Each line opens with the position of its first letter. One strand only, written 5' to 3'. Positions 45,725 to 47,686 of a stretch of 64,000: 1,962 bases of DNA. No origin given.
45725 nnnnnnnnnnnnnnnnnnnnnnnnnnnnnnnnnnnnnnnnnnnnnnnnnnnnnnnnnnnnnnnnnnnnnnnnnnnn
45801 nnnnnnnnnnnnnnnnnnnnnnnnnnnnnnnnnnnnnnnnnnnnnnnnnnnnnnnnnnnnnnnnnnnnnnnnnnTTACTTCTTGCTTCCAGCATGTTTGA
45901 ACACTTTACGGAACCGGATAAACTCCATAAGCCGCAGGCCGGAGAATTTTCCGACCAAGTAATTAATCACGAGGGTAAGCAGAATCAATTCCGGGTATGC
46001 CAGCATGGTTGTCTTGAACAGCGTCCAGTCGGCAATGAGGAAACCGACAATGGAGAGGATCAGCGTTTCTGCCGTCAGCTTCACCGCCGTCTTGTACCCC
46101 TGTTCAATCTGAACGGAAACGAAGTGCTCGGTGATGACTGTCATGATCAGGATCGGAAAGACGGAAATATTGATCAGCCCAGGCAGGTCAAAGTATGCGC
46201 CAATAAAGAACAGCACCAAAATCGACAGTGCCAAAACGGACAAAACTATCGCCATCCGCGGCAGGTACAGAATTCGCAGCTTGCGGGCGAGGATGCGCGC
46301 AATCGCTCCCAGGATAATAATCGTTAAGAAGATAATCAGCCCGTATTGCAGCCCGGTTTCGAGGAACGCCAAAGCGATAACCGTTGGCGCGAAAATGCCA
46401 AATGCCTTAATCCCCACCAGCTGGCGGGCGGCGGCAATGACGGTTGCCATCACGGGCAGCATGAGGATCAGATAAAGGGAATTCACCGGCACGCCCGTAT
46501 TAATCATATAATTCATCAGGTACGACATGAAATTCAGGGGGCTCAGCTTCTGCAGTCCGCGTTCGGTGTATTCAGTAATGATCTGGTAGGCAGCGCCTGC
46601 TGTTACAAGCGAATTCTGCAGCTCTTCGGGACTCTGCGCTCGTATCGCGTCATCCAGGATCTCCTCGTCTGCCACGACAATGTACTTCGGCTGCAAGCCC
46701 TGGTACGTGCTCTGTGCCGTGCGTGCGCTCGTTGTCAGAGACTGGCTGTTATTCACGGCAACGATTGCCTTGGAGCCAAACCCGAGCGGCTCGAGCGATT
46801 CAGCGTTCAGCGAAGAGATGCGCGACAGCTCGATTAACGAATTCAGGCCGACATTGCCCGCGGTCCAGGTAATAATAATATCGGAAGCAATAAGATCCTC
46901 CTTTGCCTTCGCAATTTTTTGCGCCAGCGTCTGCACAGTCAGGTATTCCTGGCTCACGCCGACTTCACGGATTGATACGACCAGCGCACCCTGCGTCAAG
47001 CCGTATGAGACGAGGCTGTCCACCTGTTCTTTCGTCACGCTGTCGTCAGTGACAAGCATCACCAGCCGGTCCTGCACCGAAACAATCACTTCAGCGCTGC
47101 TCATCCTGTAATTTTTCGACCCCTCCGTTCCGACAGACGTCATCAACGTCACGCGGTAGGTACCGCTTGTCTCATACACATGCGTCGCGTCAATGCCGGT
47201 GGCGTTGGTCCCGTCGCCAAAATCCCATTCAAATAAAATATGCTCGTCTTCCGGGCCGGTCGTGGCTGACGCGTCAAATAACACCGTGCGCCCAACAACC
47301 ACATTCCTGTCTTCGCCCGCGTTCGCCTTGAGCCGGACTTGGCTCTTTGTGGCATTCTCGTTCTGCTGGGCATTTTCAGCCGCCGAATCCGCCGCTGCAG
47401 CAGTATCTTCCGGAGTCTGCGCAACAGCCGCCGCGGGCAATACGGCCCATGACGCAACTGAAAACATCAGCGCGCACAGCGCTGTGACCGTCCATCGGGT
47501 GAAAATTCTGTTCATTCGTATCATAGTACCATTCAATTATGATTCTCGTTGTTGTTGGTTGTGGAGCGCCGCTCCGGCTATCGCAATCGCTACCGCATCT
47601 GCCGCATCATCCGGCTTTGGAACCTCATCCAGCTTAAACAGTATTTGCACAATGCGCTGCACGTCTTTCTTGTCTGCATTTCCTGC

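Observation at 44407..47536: Two-gene ATP-grasp::DTGA-retropepsin plus PKD/7-TM module inserted between ruvC and ruvA: a variant of a predicted but uncharacterised peptide ligase-peptidase-7TM system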

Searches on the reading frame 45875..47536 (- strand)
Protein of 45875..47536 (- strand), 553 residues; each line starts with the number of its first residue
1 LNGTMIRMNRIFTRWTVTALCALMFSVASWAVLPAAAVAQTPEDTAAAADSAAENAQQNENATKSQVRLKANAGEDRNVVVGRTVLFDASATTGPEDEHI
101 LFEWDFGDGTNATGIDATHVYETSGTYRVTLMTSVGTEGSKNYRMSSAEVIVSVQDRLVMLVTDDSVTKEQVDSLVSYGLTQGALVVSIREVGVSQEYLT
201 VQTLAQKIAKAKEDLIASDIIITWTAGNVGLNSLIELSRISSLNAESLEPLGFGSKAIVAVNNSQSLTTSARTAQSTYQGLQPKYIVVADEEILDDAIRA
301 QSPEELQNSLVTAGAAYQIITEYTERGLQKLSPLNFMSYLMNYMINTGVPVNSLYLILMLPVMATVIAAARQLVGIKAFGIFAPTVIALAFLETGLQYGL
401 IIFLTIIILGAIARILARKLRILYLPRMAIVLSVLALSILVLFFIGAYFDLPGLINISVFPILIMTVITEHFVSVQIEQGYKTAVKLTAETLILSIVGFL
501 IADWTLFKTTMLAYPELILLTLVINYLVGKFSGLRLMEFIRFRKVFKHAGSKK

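Call 3: search_protein_families(library=pfam, proteins=[window:45875-47536:-], max_evalue=0.1)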
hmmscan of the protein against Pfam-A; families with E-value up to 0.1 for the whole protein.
window:45875-47536:- (553 aa): 3 families
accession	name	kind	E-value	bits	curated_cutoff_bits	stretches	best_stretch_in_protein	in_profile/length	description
PF14402.11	7TM_transglut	-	2.7e-33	115.9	25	1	351-545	52-247/248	7 transmembrane helices usually fused to an inactive transglutaminase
PF18911.6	PKD_4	-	5.2e-18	65.3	27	1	71-142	6-77/85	PKD domain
PF00801.26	PKD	-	1.3e-09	38.3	23.5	1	76-131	8-63/80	PKD domain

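Call 4: search_protein_families(library=ncbifam, proteins=[window:45875-47536:-], max_evalue=0.1)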
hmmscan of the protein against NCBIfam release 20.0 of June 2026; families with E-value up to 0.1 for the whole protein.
window:45875-47536:- (553 aa): 3 families
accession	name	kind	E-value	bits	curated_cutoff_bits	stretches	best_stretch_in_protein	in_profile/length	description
NF052267.1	inact_TG_RloB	exception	6.5e-23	81.2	900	1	352-547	312-507/508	osmotic stress tolerance membrane protein RloB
TIGR00864.1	PCC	subfamily_domain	9.2e-07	25.6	1861.4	1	70-173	1059-1155/2700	polycystin cation channel protein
NF058578.1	CPR_pilus_PamR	equivalog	0.03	13.2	300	1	60-133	144-222/297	pilus system RbmA-like protein PamR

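Call 16: find_homologous_proteins(query=window:45875-47536:-)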
Query window:45875-47536:- (553 aa): 153 proteins with E <= 0.001 among 8000 candidates; the best 120 are listed.
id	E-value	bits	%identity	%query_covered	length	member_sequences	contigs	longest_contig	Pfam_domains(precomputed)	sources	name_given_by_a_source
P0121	0.0e+0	1153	100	99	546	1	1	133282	PF14402.12,PF00801.27,PF18911.7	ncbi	ncbi:MAG: 7TM domain-containing protein [Candidatus Kerfeldbacteria bacterium]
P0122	2.6e-216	738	69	87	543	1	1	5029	PF14402.12,PF00801.27,PF18911.7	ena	-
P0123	1.7e-213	728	66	94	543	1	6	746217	PF14402.12,PF00801.27,PF18911.7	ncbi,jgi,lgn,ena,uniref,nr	ncbi:MAG: hypothetical protein COW24_04055 [Candidatus Kerfeldbacteria bacterium CG15_BIG_FIL_POST_R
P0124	2.0e-211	721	64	96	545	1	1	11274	PF14402.12,PF00801.27,PF18911.7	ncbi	-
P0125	1.4e-204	699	67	87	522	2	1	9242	PF14402.12,PF00801.27,PF18911.7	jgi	-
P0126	1.3e-203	696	64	92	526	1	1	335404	PF14402.12,PF00801.27,PF18911.7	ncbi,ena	-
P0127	2.4e-199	682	61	98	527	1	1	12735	PF14402.12,PF00801.27,PF18911.7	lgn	-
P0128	2.1e-196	672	62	88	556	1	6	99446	PF14402.12,PF00801.27,PF18911.7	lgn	-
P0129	4.5e-196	671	61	92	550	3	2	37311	PF14402.12,PF00801.27,PF18911.7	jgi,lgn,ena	-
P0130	2.8e-195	668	59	97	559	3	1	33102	PF14402.12,PF00801.27,PF18911.7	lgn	-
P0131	3.6e-195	668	60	93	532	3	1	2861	PF14402.12,PF00801.27,PF18911.7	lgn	-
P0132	1.6e-194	666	59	96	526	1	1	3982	PF14402.12,PF00801.27,PF18911.7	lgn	-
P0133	5.4e-194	664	60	88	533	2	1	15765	PF14402.12,PF00801.27,PF18911.7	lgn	-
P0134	1.6e-193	662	58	96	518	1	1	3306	PF14402.12,PF00801.27,PF18911.7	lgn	-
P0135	7.6e-193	660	60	94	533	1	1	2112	PF14402.12,PF00801.27,PF18911.7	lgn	-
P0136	1.7e-192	659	59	98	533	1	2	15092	PF14402.12,PF00801.27,PF18911.7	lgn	-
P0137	4.0e-192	658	61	95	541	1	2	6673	PF14402.12,PF00801.27,PF18911.7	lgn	-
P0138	6.6e-192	657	61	91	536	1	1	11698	PF14402.12,PF00801.27,PF18911.7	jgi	jgi:PKD repeat protein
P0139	8.7e-192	657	58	97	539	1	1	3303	PF14402.12,PF00801.27,PF18911.7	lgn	-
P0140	9.8e-192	656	62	87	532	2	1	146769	PF14402.12,PF00801.27,PF18911.7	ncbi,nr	ncbi:MAG: PKD domain-containing protein [Candidatus Kerfeldbacteria bacterium]|nr:PKD domain-contain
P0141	2.3e-191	655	56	96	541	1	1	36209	PF14402.12,PF00801.27,PF18911.7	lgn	-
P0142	5.6e-191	654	59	97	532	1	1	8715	PF14402.12,PF00801.27,PF18911.7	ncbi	-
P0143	1.5e-189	649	58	98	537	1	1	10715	PF14402.12,PF00801.27,PF18911.7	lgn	-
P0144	4.4e-188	644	61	90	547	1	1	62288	PF14402.12,PF00801.27,PF18911.7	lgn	-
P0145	9.7e-188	643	59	88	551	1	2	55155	PF14402.12,PF00801.27,PF18911.7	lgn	-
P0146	1.1e-187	643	57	98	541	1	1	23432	PF14402.12,PF00801.27,PF18911.7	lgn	-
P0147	3.3e-186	638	55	96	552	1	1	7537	PF14402.12,PF00801.27,PF18911.7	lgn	-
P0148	3.7e-186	638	56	96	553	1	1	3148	PF14402.12,PF00801.27,PF18911.7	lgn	-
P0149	1.0e-185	637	58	91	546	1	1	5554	PF14402.12,PF00801.27,PF18911.7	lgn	-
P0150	3.2e-184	632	55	96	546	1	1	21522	PF14402.12,PF00801.27,PF18911.7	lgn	-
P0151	6.9e-184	631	58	87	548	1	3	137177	PF14402.12,PF00801.27,PF18911.7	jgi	jgi:hypothetical protein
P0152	2.3e-180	619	59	86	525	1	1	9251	PF14402.12,PF00801.27,PF18911.7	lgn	-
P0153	5.2e-180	618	55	93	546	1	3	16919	PF14402.12,PF00801.27,PF18911.7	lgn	-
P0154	6.2e-180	618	57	87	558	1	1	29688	PF14402.12,PF00801.27,PF18911.7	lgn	-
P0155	2.3e-178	612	58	87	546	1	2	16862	PF14402.12,PF00801.27,PF18911.7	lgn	-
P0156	1.1e-177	610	54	95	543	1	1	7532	PF14402.12,PF00801.27,PF18911.7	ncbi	-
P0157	1.6e-175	603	57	89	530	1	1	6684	PF14402.12,PF00801.27,PF18911.7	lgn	-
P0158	3.2e-175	602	55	97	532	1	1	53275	PF14402.12,PF00801.27,PF18911.7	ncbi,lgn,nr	ncbi:MAG: PKD domain-containing protein [Candidatus Kerfeldbacteria bacterium]|nr:PKD domain-contain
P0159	3.4e-175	602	59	87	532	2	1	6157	PF14402.12,PF00801.27,PF18911.7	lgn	-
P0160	7.9e-175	601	57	87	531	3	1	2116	PF14402.12,PF00801.27,PF18911.7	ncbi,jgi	jgi:PKD repeat protein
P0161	1.1e-169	584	57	87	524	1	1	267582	PF14402.12,PF00801.27,PF18911.7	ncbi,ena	-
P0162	8.8e-169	581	57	87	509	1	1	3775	PF14402.12,PF00801.27,PF18911.7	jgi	jgi:PKD repeat protein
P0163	1.9e-167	576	56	86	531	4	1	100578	PF14402.12,PF00801.27,PF18911.7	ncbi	-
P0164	1.4e-163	564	51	96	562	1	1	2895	PF14402.12,PF00801.27,PF18911.7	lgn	-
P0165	1.9e-158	547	62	73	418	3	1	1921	PF14402.12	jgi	jgi:hypothetical protein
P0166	4.7e-158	545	53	87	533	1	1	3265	PF14402.12,PF00801.27,PF18911.7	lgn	-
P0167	4.5e-149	516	49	87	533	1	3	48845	PF14402.12,PF00801.27,PF18911.7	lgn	-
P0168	1.4e-148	514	47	97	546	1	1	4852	PF14402.12,PF00801.27,PF18911.7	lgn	-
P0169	1.5e-146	507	49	88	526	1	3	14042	PF14402.12,PF00801.27,PF18911.7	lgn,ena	-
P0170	3.5e-142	493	45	99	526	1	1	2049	PF14402.12,PF00801.27,PF18911.7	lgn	-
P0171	7.6e-140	485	43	99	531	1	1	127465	PF14402.12,PF00801.27,PF18911.7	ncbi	ncbi:MAG: 7TM domain-containing protein [Patescibacteria group bacterium]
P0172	2.0e-138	481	47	91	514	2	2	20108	PF14402.12,PF00801.27,PF18911.7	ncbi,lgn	ncbi:MAG: 7TM domain-containing protein [Patescibacteria group bacterium]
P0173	2.1e-138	481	47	90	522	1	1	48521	PF14402.12,PF00801.27,PF18911.7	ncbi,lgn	-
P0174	2.7e-136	474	44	98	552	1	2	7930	PF14402.12,PF00801.27,PF18911.7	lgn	-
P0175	2.3e-135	471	45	91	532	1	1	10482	PF14402.12,PF00801.27,PF18911.7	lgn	-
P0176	3.8e-135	470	44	99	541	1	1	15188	PF14402.12,PF00801.27,PF18911.7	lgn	-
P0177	4.2e-135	470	45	87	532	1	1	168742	PF14402.12,PF00801.27,PF18911.7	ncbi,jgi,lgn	ncbi:MAG: 7TM domain-containing protein [Patescibacteria group bacterium]|jgi:PKD repeat protein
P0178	1.7e-134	468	59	65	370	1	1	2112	PF14402.12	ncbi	-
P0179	1.6e-132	461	44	97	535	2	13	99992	PF14402.12,PF00801.27,PF18911.7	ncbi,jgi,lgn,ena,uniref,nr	ncbi:MAG: hypothetical protein A3B74_03255 [Candidatus Kerfeldbacteria bacterium RIFCSPHIGHO2_02_FUL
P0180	4.2e-132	460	43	90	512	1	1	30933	PF14402.12,PF00801.27,PF18911.7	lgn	-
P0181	6.4e-132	459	42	98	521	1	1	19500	PF14402.12,PF00801.27,PF18911.7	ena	-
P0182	8.2e-132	459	46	89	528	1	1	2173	PF14402.12,PF00801.27,PF18911.7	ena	-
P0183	6.7e-130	453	41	96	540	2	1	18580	PF14402.12,PF00801.27,PF18911.7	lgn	-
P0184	1.0e-129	452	43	95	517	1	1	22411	PF14402.12,PF00801.27,PF18911.7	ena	-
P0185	3.2e-129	450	46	87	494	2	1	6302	PF14402.12,PF00801.27,PF18911.7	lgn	-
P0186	4.9e-128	446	42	97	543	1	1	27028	PF14402.12,PF00801.27,PF18911.7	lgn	-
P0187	5.9e-127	443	44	90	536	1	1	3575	PF14402.12,PF00801.27,PF18911.7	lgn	-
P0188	8.2e-127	442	54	74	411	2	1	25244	PF14402.12,PF00801.27,PF18911.7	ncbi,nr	ncbi:MAG TPA: PKD domain-containing protein, partial [Patescibacteria group bacterium]|nr:PKD domain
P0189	1.6e-125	438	40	96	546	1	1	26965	PF14402.12,PF00801.27,PF18911.7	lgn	-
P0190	2.6e-125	437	43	88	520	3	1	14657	PF14402.12,PF00801.27,PF18911.7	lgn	-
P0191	3.4e-125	437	43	88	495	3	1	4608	PF14402.12,PF00801.27,PF18911.7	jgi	-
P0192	9.2e-125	436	43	88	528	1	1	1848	PF14402.12,PF00801.27,PF18911.7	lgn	-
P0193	2.1e-123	431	43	92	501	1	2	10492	PF14402.12,PF00801.27,PF18911.7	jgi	-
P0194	3.3e-123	430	42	92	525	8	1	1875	PF14402.12,PF00801.27,PF18911.7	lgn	-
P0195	1.2e-122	429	42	94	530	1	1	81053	PF14402.12,PF00801.27,PF18911.7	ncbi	ncbi:7TM domain-containing protein [Patescibacteria group bacterium]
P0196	2.3e-122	428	43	92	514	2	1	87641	PF14402.12,PF00801.27,PF18911.7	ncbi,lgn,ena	ncbi:MAG: 7TM domain-containing protein [Patescibacteria group bacterium]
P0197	4.9e-122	427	67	54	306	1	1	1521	PF14402.12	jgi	jgi:hypothetical protein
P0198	9.2e-122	426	42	92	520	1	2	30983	PF14402.12,PF00801.27,PF18911.7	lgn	-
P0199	9.3e-122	426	41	99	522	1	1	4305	PF14402.12,PF00801.27,PF18911.7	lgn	-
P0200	4.6e-121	423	41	98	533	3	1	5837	PF14402.12,PF00801.27,PF18911.7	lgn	-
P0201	5.1e-121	423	40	97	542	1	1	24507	PF14402.12,PF00801.27,PF18911.7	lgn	-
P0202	4.4e-120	420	42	91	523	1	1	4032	PF14402.12,PF00801.27,PF18911.7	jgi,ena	-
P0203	4.6e-120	420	41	90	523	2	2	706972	PF14402.12,PF00801.27,PF18911.7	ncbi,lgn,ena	-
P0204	3.2e-119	417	42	92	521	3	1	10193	PF14402.12,PF00801.27,PF18911.7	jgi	-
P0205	1.9e-118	415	41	91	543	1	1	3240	PF14402.12,PF00801.27,PF18911.7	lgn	-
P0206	2.6e-118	414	41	92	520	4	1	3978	PF14402.12,PF00801.27,PF18911.7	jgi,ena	-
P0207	4.1e-118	414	43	91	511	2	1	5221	PF14402.12,PF00801.27,PF18911.7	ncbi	ncbi:MAG: 7TM domain-containing protein, partial [Patescibacteria group bacterium]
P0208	5.5e-118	413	41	88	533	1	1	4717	PF14402.12,PF00801.27,PF18911.7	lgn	-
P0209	2.6e-117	411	43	88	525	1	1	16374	PF14402.12,PF00801.27,PF18911.7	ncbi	ncbi:7TM domain-containing protein [Patescibacteria group bacterium]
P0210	4.0e-117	410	42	90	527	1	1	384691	PF14402.12,PF00801.27,PF18911.7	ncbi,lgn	ncbi:MAG: 7TM domain-containing protein [Patescibacteria group bacterium]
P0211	2.9e-116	408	42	90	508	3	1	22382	PF14402.12,PF00801.27,PF18911.7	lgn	-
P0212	3.6e-116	407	43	87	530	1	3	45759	PF14402.12,PF00801.27,PF18911.7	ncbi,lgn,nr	ncbi:MAG: PKD domain-containing protein [Candidatus Kerfeldbacteria bacterium]|nr:PKD domain-contain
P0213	9.8e-115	403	40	91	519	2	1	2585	PF14402.12,PF00801.27,PF18911.7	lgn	-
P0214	1.9e-114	402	41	87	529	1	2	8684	PF14402.12,PF00801.27,PF18911.7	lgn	-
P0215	4.2e-114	400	42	87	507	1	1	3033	PF14402.12,PF00801.27,PF18911.7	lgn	-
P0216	5.0e-114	400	38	99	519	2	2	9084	PF14402.12,PF00801.27,PF18911.7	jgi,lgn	-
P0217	9.8e-114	399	41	89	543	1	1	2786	PF14402.12,PF00801.27,PF18911.7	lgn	-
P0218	2.6e-112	395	39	96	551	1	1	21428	PF14402.12,PF00801.27,PF18911.7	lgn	-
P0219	6.1e-112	393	40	96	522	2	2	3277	PF14402.12,PF22352.3,PF00801.27,PF18911.7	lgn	-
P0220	9.0e-110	386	41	87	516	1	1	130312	PF14402.12,PF00801.27,PF18911.7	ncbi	ncbi:MAG: 7TM domain-containing protein [Candidatus Andersenbacteria bacterium]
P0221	4.8e-109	384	41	86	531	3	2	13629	PF14402.12,PF00801.27,PF18911.7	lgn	-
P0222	1.1e-108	383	41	91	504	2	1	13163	PF14402.12,PF00801.27,PF18911.7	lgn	-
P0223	2.8e-106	375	39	89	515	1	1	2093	PF14402.12,PF00801.27,PF18911.7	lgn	-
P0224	9.3e-102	360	36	94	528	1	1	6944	PF14402.12,PF00801.27,PF18911.7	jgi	jgi:hypothetical protein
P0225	1.4e-100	356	37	95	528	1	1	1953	PF14402.12,PF00801.27,PF18911.7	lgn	-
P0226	1.5e-100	356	37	91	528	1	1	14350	PF14402.12,PF00801.27,PF18911.7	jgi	jgi:PKD repeat protein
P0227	2.2e-100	355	46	74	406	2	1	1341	PF14402.12,PF00801.27,PF18911.7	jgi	-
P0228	2.4e-100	355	38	89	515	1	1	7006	PF14402.12,PF00801.27,PF18911.7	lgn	-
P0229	9.3e-100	353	39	89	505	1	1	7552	PF14402.12,PF00801.27,PF18911.7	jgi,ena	-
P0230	5.8e-98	347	37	90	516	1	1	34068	PF14402.12,PF00801.27,PF18911.7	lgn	-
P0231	1.2e-97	346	37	88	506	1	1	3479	PF14402.12,PF00801.27,PF18911.7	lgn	-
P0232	3.7e-97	345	37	90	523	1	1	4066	PF14402.12,PF00801.27,PF18911.7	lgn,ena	-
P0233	7.9e-97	343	36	90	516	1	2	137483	PF14402.12,PF00801.27,PF18911.7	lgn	-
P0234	1.2e-96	343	35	96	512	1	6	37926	PF14402.12,PF00801.27,PF18911.7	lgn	-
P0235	1.8e-96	342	37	88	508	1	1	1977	PF14402.12,PF00801.27,PF18911.7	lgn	-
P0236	2.1e-96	342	35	90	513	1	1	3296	PF14402.12,PF00801.27,PF18911.7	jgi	jgi:hypothetical protein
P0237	3.6e-96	341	36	96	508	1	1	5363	PF14402.12,PF00801.27,PF18911.7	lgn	-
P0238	4.6e-96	341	36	92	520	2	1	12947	PF14402.12,PF00801.27,PF18911.7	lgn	-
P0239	1.4e-95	339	34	95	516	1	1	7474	PF14402.12,PF00801.27,PF18911.7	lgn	-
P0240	3.4e-95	338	34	93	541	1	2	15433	PF14402.12,PF00801.27,PF18911.7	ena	-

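Call 34: predict_structure(alignment_id=A3)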
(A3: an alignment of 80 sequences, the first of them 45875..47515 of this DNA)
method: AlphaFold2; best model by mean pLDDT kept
length: 546 residues; sequences in the alignment: 80
mean_pLDDT: 88.3   pTM: 0.73
mean pLDDT of the five models: 88.3, 86.6, 85.2, 80.4, 80.2
residues with pLDDT >= 90: 350; 70-90: 153; 50-70: 19; < 50: 24
segments of 3 or more residues with pLDDT < 50: 32-34, 36-56
pLDDT, mean of each block of 10 residues (from residue 1): 74 85 65 43 39 51 96 95 95 97 98 97 97 93 96 97 97 96 91 96 96 97 97 95 96 92 93 96 96 96 92 83 78 83 83 93 89 92 93 93 91 87 89 89 81 83 90 95 96 94 90 92 79 87 76
secondary structure, 60 per line:
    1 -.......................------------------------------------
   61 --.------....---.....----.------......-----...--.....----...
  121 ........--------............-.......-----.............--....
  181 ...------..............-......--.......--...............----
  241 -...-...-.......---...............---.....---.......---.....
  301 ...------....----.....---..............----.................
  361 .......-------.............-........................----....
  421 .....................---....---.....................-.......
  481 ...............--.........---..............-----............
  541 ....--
elements in order: H2-24 E70-73 E77-81 E93-98 E104-106 E109-113 E118-128 E137-148 E150-156 H162-174 E177-183 H190-203 H205-210 E213-219 H222-236 E250-256 H260-274 E278-282 H286-292 H296-303 E310-313 H318-322 H326-339 H344-367 H375-387 H389-412 H417-441 H445-448 H452-472 H474-495 H498-506 H510-523 H529-544

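Call 38: fold_search(model_id=the predicted structure, library=pdb)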
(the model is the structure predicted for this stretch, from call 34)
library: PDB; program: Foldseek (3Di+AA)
matches with E <= 10: 1441; with E <= 0.001: 13
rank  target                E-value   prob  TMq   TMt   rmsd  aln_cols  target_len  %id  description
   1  2y72_A                1.4e-05  1.00  0.14  0.80   2.8        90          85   27  Crystal structure of the PKD Domain of Collagenase G from Clostridium Histolyticum at 1.18 Angstrom Resolution. (released 2011-09-28)
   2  4tn9_A                3.4e-05  1.00  0.14  0.86   2.2        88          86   26  Crystal structure of Clostridium histolyticum ColG collagenase polycystic kidney disease-like domain at 1.4 Angstrom r (released 2015-03-11)
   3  4jrw_A                3.8e-05  1.00  0.14  0.79   2.7        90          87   26  Crystal structure of Clostridium histolyticum colg collagenase PKD domain 2 at 1.6 Angstrom resolution (released 2014-05-21)
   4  4u6t_A                3.9e-05  1.00  0.14  0.80   2.7        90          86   23  Crystal structure of the Clostridium histolyticum colH collagenase polycystic kidney disease-like domain 2a at 1.76 An (released 2015-03-11)
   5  4jgu_A                4.1e-05  1.00  0.15  0.76   4.2       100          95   25  Crystal structure of Clostridium histolyticum ColH collagenase polycystic kidney-disease-like domain 2b at 1.4 Angstro (released 2014-03-05)
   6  4r83_A                6.7e-05  1.00  0.18  0.20   8.7       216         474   11  Crystal structure of Sialyltransferase from Photobacterium damsela (released 2014-12-03)
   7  4aqo                  9.9e-05  1.00  0.14  0.79   2.7        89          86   26  CRYSTAL STRUCTURE OF THE CALCIUM BOUND PKD-like DOMAIN OF COLLAGENASE G FROM CLOSTRIDIUM HISTOLYTICUM AT 0.99 ANGSTROM R (released 2013-06-05)
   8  4r83_B                1.1e-04  1.00  0.18  0.20  11.5       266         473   12  Crystal structure of Sialyltransferase from Photobacterium damsela (released 2014-12-03)
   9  2z4t_A                1.8e-04  1.00  0.20  0.21  10.9       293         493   10  Crystal Structure of Vibrionaceae Photobacterium sp. JT-ISH-224 2,6-sialyltransferase in a Ternary Complex with Donor  (released 2008-04-08)
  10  1l0q_A                3.4e-04  1.00  0.12  0.17   4.2        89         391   25  Tandem YVTN beta-propeller and PKD domains from an archaeal surface layer protein (released 2002-11-06)
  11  4nzj                  5.5e-04  1.00  0.15  0.16  11.8       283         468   10  Crystal structure of a putative alpha-galactosidase (BF1418) from Bacteroides fragilis NCTC 9343 at 1.57 A resolution (released 2013-12-25)
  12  4ogz_A                5.7e-04  1.00  0.15  0.18  11.7       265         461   10  Crystal structure of a putative alpha-galactosidase/melibiase (BF4189) from Bacteroides fragilis NCTC 9343 at 2.00 A r (released 2014-02-05)
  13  2c26                  8.4e-04  1.00  0.14  0.31   2.5        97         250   30  Structural basis for the promiscuous specificity of the carbohydrate- binding modules from the beta-sandwich super famil (released 2005-10-18)
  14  9jtz_B                1.2e-03  0.96  0.13  0.23  12.8       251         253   14  Crystal structure of Nir2 C-terminal domain in complex with phosphatidic acid (released 2025-10-15)
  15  9jz1_B                1.2e-03  0.93  0.12  0.22  16.2       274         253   12  Crystal structure of Nir2 C-terminal domain in complex with phosphate (released 2025-10-15)
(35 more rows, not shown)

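Call 63: find_encoding_contigs(protein=P0121, flank=3000, max_places=2)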
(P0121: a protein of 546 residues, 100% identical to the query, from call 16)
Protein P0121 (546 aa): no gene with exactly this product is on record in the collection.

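Call 65: search_protein_families(library=padloc, proteins=[window:45875-47536:-], max_evalue=0.01)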
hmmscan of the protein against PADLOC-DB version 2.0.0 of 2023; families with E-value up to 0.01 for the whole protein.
window:45875-47536:- (553 aa): 0 families
